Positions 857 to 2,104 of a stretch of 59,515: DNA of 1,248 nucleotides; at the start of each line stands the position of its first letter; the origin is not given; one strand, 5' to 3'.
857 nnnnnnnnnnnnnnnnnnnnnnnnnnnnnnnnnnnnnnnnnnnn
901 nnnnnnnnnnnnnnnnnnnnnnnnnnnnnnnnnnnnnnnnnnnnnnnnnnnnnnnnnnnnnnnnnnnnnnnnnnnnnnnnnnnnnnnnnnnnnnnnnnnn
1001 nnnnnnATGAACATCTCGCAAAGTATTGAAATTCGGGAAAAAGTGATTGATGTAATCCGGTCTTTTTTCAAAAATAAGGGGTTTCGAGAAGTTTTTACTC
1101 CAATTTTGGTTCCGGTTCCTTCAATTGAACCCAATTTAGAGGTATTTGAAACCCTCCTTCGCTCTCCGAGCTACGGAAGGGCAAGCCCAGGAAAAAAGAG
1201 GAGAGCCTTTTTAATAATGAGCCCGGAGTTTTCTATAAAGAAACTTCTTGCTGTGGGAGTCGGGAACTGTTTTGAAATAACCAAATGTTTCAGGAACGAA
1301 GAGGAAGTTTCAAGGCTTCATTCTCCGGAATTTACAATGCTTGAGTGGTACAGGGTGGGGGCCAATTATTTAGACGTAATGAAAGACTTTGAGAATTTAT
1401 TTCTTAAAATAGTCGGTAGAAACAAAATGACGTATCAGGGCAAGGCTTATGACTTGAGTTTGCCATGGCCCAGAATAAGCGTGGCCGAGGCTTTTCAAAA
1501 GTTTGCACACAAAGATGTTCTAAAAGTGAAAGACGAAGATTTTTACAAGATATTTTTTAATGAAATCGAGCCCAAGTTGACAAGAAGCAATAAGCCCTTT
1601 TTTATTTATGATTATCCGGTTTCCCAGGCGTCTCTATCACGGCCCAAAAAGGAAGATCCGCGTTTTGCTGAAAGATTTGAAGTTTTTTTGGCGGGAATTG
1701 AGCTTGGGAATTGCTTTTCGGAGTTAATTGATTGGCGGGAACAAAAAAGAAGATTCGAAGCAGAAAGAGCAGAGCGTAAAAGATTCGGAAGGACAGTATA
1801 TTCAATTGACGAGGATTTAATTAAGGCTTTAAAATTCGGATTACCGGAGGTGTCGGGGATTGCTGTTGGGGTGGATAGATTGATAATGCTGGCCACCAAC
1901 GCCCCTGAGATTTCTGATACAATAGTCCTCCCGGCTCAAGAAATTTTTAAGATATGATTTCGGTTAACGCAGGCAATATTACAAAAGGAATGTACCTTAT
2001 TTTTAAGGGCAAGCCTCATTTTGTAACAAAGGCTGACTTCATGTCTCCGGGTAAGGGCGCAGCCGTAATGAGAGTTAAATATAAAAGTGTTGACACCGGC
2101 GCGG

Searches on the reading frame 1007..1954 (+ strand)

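Call 88: search_protein_families(library=pfam, proteins=[window:1007-1954:+], max_evalue=0.001)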
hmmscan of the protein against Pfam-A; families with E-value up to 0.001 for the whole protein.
window:1007-1954:+ (316 aa): 1 family
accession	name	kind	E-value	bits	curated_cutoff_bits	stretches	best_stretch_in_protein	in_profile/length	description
PF00152.25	tRNA-synt_2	-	4.6e-55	187.3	25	1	3-310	18-306/308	tRNA synthetases class II (D, K and N)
